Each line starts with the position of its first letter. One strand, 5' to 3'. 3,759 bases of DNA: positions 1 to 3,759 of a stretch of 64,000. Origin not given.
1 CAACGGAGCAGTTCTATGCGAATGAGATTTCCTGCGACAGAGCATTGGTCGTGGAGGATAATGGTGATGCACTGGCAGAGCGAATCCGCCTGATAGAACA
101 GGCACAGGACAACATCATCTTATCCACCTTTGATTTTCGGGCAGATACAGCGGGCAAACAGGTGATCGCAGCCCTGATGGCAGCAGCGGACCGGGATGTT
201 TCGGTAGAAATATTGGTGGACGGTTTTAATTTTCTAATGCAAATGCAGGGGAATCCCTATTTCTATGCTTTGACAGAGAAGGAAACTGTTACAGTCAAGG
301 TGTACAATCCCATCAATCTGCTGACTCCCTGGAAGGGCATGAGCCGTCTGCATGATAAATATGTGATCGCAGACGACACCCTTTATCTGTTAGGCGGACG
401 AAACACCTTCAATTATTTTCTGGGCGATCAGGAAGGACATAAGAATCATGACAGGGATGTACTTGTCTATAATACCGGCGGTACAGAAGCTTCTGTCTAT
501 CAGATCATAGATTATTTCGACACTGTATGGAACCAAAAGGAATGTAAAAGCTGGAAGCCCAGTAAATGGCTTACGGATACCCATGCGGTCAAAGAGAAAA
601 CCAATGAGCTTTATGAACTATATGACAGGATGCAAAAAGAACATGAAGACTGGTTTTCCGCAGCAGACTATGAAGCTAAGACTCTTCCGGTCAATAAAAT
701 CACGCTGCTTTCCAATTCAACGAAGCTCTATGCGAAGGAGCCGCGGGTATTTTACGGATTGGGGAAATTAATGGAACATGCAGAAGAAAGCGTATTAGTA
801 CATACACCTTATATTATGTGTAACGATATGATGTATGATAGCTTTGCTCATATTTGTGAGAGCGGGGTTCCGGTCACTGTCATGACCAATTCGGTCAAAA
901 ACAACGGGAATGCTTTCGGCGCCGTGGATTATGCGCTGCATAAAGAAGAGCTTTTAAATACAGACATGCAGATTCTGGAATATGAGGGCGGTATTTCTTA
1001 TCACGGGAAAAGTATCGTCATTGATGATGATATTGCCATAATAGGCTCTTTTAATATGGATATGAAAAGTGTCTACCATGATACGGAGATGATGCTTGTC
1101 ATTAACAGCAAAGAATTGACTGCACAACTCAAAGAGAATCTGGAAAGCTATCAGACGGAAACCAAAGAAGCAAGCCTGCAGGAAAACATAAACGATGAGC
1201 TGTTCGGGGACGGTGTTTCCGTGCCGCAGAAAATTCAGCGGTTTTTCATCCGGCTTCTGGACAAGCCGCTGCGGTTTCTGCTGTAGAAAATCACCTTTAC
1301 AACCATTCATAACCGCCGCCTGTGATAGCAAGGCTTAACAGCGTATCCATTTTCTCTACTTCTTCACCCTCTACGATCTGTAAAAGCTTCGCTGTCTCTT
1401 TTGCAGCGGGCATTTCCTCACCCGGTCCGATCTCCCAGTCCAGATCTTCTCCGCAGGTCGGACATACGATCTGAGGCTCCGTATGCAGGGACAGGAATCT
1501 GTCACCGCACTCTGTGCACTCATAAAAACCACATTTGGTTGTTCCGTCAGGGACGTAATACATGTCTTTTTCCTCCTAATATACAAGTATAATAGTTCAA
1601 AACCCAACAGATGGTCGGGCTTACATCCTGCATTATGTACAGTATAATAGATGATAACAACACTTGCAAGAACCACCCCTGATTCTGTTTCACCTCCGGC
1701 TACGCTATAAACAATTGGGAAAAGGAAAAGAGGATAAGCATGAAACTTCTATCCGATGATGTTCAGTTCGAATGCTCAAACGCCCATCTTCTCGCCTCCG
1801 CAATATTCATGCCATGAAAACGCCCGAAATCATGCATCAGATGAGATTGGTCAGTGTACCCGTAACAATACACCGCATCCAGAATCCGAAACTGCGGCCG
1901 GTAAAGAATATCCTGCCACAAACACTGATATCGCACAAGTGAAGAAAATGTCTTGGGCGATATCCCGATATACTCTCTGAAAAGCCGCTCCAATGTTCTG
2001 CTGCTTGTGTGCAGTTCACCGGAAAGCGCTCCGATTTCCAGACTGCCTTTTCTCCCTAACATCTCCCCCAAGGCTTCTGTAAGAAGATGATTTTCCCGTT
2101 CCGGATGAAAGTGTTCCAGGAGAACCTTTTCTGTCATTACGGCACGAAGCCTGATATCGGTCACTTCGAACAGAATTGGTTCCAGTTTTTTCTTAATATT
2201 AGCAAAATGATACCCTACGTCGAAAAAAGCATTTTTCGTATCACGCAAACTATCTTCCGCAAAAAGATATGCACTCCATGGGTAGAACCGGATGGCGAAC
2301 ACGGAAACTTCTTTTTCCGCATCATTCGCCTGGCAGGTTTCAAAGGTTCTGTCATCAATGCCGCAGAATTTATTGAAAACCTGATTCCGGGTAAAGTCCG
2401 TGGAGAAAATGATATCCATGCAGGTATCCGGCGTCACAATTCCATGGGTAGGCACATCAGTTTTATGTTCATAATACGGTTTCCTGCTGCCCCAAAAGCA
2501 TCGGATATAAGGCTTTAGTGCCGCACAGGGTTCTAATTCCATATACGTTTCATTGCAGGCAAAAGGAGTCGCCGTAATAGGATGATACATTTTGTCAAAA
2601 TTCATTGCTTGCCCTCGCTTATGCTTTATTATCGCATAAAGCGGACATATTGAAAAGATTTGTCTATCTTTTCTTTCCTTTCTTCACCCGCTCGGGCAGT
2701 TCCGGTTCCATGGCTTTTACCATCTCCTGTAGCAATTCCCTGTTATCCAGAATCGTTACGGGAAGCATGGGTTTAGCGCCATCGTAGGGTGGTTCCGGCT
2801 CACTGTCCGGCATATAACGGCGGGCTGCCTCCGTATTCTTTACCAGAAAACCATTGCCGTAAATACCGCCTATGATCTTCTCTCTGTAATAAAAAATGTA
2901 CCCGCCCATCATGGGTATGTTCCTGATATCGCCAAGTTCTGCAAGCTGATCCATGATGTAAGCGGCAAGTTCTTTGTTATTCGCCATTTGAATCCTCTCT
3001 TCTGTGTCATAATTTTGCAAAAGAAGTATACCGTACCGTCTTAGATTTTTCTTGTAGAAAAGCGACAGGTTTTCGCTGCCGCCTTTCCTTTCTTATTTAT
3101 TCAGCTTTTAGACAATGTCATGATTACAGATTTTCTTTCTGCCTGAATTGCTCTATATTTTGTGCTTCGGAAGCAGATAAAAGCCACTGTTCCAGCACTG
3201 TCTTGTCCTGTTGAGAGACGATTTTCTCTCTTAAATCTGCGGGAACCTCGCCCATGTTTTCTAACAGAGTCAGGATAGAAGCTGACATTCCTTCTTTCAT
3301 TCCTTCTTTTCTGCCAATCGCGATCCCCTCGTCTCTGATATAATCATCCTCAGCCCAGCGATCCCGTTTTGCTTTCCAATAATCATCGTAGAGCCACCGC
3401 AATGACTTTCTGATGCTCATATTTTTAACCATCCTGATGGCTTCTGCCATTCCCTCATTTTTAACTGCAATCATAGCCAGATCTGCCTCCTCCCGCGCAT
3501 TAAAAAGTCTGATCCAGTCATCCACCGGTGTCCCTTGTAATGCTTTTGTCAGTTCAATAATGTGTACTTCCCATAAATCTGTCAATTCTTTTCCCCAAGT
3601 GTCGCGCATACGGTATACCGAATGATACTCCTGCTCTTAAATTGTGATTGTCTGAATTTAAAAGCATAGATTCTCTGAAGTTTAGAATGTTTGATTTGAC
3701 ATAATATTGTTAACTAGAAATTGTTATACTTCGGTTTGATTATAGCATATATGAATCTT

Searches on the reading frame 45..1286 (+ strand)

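Call 38: search_protein_families(library=pfam, proteins=[window:45-1286:+], max_evalue=1)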
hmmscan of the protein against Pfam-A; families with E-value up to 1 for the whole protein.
window:45-1286:+ (413 aa): 3 families
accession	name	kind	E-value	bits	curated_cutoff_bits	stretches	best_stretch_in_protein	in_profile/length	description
PF13091.12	PLDc_2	-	4.1e-37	127.4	27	2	241-368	3-130/132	PLD-like domain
PF00614.28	PLDc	-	1.2e-10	41.3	21.9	2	316-340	2-26/28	Phospholipase D Active site motif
PF21104.3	Glyco_hydro_78_N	-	0.062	13.3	27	1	320-383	35-101/142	Glycosyl hydrolase family 78 alpha-rhamnosidase N-terminal domain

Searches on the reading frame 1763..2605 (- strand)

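Call 38: search_protein_families(library=pfam, proteins=[window:1763-2605:-], max_evalue=1)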
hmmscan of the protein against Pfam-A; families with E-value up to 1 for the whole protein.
window:1763-2605:- (280 aa): 3 families
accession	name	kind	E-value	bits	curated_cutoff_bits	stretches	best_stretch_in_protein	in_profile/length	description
PF12833.13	HTH_18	-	1.6e-12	48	33.6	1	195-273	2-79/80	Helix-turn-helix domain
PF20240.3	DUF6597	-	6.4e-12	45.9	27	1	23-125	2-99/103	Domain of unknown function (DUF6597)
PF00165.29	HTH_AraC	-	1.2e-08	35.3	26.6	1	187-218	7-38/42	Bacterial regulatory helix-turn-helix proteins, AraC family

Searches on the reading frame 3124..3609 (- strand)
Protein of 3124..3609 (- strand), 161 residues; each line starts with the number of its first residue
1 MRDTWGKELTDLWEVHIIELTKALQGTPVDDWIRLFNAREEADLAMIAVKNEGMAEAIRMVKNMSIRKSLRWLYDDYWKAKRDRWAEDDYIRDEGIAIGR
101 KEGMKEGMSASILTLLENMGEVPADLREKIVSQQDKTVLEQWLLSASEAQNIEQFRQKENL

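Call 38: search_protein_families(library=pfam, proteins=[window:3124-3609:-], max_evalue=1)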
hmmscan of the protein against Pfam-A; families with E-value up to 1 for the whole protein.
window:3124-3609:- (161 aa): 2 families
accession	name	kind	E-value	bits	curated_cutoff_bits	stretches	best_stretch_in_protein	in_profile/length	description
PF12784.13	PDDEXK_2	-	5e-07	30.1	27.4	1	5-84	137-222/229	PD-(D/E)XK nuclease family transposase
PF11919.13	PSME4_C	-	0.38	11.1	22.5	1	63-89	40-66/88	Proteasome activator complex subunit 4-like, C-terminal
